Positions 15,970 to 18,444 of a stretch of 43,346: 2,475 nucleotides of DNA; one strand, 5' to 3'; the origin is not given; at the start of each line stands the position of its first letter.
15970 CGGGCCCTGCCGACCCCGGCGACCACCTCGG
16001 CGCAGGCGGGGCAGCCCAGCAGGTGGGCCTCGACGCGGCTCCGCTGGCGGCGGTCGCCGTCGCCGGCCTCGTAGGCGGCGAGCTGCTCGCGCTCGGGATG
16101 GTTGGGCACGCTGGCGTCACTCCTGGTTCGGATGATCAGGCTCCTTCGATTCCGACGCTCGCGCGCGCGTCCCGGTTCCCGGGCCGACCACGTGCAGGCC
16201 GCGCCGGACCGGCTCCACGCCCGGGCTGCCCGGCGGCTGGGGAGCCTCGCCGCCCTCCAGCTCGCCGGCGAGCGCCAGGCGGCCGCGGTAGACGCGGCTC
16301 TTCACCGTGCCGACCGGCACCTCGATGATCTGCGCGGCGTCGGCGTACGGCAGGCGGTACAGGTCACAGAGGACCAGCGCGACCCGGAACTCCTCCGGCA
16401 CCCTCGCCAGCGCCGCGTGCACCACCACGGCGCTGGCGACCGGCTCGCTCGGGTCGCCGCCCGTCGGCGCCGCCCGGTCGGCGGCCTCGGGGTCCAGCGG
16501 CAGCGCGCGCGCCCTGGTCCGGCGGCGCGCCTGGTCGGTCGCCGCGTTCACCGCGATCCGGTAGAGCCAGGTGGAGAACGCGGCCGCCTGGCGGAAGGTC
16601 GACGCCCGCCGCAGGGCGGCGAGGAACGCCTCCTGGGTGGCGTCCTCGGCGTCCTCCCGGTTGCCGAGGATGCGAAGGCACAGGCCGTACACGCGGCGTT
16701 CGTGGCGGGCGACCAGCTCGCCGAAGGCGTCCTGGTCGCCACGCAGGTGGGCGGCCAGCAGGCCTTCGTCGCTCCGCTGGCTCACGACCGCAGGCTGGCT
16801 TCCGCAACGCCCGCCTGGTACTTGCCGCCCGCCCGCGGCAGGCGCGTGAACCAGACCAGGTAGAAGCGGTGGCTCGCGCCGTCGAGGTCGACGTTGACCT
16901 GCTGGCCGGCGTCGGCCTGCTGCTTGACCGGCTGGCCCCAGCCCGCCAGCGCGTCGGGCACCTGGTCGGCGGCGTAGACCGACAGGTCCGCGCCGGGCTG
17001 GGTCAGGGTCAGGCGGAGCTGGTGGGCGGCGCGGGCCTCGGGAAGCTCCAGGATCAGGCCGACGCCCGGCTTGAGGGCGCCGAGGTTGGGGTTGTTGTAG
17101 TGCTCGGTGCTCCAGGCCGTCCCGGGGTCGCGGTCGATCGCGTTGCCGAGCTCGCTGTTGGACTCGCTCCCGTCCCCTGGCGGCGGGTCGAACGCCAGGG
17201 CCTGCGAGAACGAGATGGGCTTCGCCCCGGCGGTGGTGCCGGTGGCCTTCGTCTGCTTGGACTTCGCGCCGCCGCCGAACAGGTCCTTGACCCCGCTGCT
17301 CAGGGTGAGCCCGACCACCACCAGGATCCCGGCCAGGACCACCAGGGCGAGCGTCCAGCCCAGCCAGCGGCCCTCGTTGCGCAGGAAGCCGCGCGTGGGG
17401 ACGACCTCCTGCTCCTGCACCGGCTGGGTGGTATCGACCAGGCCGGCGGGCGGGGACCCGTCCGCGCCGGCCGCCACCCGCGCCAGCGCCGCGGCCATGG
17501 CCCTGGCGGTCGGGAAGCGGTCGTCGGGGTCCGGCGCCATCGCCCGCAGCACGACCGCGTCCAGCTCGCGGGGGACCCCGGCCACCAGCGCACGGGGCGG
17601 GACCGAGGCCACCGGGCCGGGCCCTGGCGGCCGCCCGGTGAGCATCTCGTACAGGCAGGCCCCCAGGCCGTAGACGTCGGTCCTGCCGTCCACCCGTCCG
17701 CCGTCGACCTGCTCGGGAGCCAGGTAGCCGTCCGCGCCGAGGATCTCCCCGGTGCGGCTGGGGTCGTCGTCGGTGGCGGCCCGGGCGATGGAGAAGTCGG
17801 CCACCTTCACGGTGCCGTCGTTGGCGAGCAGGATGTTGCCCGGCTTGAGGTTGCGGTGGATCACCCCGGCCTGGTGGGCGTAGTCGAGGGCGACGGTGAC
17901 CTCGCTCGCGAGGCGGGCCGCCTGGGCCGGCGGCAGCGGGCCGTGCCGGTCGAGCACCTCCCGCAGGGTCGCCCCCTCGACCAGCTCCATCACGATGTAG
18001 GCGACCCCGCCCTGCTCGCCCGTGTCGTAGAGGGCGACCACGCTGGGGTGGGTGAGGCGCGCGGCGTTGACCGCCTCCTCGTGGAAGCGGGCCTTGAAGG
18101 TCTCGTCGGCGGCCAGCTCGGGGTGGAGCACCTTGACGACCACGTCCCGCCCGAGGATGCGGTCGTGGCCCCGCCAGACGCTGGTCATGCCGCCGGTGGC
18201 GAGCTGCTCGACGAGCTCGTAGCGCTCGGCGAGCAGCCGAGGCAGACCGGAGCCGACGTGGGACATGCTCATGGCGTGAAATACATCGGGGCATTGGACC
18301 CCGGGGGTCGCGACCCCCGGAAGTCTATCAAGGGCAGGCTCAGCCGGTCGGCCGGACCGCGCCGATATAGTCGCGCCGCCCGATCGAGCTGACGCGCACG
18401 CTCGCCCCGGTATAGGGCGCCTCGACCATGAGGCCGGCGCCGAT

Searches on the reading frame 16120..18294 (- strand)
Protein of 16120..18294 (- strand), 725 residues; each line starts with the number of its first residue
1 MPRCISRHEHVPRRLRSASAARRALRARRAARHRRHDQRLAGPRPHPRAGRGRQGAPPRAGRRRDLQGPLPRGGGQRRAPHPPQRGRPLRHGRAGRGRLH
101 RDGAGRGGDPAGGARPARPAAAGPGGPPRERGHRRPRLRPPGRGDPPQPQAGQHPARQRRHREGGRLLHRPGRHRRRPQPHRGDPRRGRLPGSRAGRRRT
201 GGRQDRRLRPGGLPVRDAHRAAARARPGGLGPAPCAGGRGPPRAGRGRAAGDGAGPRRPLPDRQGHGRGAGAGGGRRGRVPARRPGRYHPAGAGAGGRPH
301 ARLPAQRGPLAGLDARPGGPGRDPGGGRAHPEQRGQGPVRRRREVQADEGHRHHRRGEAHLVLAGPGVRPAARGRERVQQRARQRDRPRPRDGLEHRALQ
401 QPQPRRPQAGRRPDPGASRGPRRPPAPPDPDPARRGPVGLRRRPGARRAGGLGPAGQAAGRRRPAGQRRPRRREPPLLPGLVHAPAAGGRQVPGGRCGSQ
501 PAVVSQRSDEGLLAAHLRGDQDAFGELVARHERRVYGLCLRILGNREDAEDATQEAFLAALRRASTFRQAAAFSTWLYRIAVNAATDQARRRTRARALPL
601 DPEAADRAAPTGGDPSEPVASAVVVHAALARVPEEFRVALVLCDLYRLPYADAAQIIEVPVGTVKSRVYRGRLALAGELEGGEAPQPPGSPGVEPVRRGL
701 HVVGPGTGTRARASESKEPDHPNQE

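Call 44: search_protein_families(library=pfam, proteins=[window:16120-18294:-], max_evalue=0.00001)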
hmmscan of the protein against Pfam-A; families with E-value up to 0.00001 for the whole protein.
window:16120-18294:- (725 aa): 2 families
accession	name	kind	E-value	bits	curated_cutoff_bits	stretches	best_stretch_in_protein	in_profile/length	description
PF04542.20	Sigma70_r2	-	9.8e-20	70.6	24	1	527-594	1-70/71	Sigma-70 region 2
PF08281.18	Sigma70_r4_2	-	1.1e-11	44.6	25.7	1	625-675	4-54/54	Sigma-70, region 4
